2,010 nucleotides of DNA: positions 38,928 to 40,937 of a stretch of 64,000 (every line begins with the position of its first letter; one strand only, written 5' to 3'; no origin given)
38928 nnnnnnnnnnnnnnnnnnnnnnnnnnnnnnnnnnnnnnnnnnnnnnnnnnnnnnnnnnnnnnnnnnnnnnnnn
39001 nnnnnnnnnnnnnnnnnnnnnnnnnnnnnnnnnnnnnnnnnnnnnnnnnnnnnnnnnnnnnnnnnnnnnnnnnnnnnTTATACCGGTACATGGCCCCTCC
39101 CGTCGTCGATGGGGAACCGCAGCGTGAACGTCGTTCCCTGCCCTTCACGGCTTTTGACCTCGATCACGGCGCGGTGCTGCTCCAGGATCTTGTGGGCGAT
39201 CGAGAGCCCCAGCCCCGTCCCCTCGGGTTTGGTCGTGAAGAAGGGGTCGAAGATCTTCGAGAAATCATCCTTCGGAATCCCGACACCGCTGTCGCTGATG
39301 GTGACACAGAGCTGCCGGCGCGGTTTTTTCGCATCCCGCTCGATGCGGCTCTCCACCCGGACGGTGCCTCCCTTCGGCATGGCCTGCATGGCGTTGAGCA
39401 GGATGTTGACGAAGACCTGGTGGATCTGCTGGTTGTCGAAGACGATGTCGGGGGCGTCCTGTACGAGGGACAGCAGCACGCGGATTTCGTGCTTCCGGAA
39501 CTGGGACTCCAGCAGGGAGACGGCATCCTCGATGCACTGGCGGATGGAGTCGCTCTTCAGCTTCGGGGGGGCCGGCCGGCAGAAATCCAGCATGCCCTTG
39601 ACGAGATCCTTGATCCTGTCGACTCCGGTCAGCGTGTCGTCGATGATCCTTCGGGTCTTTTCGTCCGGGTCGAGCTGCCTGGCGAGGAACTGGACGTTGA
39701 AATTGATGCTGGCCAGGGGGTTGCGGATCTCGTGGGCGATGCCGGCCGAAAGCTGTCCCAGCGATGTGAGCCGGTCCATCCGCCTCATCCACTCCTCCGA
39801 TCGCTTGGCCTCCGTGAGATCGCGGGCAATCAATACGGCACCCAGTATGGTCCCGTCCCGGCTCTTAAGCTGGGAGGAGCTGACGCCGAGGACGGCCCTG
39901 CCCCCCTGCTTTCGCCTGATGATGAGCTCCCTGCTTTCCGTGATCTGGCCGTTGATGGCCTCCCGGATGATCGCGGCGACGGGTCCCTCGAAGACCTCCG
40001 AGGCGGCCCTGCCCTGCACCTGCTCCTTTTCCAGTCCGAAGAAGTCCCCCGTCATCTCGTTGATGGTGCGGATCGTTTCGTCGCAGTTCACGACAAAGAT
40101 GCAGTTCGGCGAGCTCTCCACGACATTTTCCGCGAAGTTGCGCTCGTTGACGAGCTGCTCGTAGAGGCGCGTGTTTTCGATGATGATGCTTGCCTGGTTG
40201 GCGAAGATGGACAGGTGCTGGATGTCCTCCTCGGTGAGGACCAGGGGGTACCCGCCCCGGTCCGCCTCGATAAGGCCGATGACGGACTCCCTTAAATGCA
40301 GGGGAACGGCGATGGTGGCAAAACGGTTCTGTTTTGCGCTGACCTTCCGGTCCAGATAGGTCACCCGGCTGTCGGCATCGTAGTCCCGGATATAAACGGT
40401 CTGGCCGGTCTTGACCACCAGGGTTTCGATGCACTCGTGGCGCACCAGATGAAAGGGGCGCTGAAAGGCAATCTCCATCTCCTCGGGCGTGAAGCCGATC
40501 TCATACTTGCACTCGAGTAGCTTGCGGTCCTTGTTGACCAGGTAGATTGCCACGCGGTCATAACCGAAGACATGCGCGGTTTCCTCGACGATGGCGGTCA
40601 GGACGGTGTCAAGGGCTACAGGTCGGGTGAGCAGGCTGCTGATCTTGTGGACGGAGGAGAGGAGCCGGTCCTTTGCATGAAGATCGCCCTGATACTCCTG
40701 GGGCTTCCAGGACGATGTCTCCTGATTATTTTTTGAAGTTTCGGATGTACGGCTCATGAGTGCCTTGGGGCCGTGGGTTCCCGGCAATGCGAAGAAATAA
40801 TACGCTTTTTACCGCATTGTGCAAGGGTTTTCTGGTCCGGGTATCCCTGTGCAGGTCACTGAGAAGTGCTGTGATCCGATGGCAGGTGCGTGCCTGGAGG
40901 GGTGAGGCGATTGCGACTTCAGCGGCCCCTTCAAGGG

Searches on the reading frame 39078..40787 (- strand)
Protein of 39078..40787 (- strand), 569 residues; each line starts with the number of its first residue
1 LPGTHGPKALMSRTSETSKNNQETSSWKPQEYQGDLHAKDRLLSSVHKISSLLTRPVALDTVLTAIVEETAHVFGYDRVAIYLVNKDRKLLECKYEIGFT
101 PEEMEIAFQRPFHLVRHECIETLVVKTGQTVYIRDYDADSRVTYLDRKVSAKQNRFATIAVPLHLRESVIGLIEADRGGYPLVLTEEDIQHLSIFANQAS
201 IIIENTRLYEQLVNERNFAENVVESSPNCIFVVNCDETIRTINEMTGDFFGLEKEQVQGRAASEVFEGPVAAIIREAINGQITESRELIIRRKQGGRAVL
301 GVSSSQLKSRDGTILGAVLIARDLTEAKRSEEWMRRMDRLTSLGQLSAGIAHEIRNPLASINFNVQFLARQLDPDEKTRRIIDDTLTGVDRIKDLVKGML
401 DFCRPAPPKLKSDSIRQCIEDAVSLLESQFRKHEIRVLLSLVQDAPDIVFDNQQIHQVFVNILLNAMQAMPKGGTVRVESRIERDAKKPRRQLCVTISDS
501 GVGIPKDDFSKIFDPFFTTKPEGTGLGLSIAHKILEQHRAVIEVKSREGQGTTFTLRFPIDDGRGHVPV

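Call 96: search_protein_families(library=pfam, proteins=[window:39078-40787:-], max_evalue=0.0001)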
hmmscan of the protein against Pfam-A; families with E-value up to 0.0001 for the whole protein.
window:39078-40787:- (569 aa): 8 families
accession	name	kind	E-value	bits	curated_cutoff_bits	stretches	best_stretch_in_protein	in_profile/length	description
PF02518.31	HATPase_c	-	9e-28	97.4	26.4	1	451-560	2-109/111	Histidine kinase-, DNA gyrase B-, and HSP90-like ATPase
PF01590.32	GAF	-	1.4e-14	55.2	22.4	1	59-203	2-133/133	GAF domain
PF00512.31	HisKA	-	3.2e-13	50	26.9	1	343-402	2-60/66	His Kinase A (phospho-acceptor) domain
PF08448.16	PAS_4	-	9.1e-13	48.8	23.1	1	223-329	1-110/110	PAS fold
PF13426.13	PAS_9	-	4.9e-11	43.3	27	1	227-326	1-103/103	PAS domain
PF00989.32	PAS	-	2e-10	41.1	22.6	1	220-323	4-112/113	PAS fold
PF13185.12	GAF_2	-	2.2e-10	41.3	28.6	1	59-204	4-136/136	GAF domain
PF13492.12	GAF_3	-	1.9e-07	32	27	1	59-205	2-129/129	GAF domain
